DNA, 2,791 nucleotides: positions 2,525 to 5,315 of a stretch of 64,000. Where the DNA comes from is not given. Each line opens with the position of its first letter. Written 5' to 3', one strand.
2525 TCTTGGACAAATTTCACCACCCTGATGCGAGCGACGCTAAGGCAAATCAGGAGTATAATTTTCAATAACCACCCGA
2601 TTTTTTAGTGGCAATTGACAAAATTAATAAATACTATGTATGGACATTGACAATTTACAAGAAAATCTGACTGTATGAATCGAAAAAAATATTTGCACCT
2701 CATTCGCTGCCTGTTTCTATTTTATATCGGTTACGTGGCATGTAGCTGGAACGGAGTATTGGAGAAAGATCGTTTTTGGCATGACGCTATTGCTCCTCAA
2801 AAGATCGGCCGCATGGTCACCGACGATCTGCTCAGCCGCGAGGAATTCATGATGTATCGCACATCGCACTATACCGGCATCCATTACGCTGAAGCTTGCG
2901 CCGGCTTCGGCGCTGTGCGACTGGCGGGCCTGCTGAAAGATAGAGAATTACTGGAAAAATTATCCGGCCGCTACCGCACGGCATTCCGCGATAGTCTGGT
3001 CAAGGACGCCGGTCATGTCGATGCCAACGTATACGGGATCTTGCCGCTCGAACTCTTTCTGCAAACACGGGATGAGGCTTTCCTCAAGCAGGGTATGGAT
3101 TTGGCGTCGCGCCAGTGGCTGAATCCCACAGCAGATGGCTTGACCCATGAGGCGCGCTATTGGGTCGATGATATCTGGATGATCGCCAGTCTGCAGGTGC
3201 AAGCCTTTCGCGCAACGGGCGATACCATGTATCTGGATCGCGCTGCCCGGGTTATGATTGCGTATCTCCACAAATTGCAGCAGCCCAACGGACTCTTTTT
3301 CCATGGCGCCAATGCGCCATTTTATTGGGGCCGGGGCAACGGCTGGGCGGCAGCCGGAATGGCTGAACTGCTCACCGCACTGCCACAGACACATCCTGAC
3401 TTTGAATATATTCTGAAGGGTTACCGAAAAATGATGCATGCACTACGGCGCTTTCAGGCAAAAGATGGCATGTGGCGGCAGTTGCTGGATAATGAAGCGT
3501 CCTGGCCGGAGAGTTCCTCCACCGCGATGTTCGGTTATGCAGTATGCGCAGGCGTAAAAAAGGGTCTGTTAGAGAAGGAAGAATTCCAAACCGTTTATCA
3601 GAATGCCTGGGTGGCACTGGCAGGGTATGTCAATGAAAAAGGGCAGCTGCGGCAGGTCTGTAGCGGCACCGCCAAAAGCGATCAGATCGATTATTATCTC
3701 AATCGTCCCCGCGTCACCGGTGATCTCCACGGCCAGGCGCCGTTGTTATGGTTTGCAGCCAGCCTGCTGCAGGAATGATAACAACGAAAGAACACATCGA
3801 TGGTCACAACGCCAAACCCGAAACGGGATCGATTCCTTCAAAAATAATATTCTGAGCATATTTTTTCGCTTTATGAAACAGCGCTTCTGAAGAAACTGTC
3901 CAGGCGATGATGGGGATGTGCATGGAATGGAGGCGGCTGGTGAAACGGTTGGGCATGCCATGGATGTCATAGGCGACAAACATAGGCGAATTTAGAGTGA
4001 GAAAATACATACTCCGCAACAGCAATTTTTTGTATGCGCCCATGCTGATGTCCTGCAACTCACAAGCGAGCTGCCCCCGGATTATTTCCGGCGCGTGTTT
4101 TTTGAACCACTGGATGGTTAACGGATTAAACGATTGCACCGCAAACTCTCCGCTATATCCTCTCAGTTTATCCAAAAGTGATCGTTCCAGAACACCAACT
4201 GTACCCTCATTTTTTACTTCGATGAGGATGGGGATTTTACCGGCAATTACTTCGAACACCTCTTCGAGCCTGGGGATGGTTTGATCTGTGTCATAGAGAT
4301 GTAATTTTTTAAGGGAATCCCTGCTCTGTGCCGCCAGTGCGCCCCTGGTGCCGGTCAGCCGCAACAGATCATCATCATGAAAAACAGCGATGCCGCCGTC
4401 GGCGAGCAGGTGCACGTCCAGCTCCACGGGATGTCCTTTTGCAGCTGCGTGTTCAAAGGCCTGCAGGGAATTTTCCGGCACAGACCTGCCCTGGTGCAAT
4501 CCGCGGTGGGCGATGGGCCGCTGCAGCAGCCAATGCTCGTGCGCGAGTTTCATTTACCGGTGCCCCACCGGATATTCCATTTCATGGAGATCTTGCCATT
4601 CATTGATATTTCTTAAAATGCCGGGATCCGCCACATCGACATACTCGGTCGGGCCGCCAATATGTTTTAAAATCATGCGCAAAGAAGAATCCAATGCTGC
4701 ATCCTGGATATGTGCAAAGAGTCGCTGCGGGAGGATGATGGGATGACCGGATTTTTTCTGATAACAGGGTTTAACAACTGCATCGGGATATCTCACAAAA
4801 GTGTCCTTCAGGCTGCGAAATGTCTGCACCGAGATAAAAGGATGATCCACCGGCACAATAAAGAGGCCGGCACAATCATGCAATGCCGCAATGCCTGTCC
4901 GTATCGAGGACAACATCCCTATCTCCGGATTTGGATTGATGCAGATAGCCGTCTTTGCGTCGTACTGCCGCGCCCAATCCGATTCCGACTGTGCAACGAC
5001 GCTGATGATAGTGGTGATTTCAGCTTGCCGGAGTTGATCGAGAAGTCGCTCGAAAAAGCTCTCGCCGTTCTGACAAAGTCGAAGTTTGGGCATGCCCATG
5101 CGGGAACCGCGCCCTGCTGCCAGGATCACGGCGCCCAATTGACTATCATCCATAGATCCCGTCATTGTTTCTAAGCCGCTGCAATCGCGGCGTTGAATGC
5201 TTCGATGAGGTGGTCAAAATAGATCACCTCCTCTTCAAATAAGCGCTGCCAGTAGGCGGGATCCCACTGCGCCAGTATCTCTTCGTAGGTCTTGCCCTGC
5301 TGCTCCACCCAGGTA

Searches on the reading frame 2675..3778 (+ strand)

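Call 42: search_protein_families(library=pfam, proteins=[window:2675-3778:+])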
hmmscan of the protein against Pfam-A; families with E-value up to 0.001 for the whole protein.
window:2675-3778:+ (367 aa): 1 family
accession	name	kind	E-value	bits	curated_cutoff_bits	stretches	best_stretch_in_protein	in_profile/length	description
PF07470.19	Glyco_hydro_88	-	6.4e-52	177.1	26.6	1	58-365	16-349/352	Glycosyl Hydrolase Family 88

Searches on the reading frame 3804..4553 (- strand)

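Call 42: search_protein_families(library=pfam, proteins=[window:3804-4553:-])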
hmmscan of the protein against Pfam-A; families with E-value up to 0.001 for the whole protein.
window:3804-4553:- (249 aa): 1 family
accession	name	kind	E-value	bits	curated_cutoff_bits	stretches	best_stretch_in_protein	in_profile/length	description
PF03009.23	GDPD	-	1.4e-20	74.9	23.6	1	16-232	1-232/244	Glycerophosphoryl diester phosphodiesterase family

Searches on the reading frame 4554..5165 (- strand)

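Call 42: search_protein_families(library=pfam, proteins=[window:4554-5165:-])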
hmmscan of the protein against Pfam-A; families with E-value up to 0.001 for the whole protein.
window:4554-5165:- (203 aa): 1 family
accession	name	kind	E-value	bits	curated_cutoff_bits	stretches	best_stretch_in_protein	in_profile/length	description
PF12804.13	NTP_transf_3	-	2.2e-33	116.1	27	1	12-168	1-156/160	MobA-like NTP transferase domain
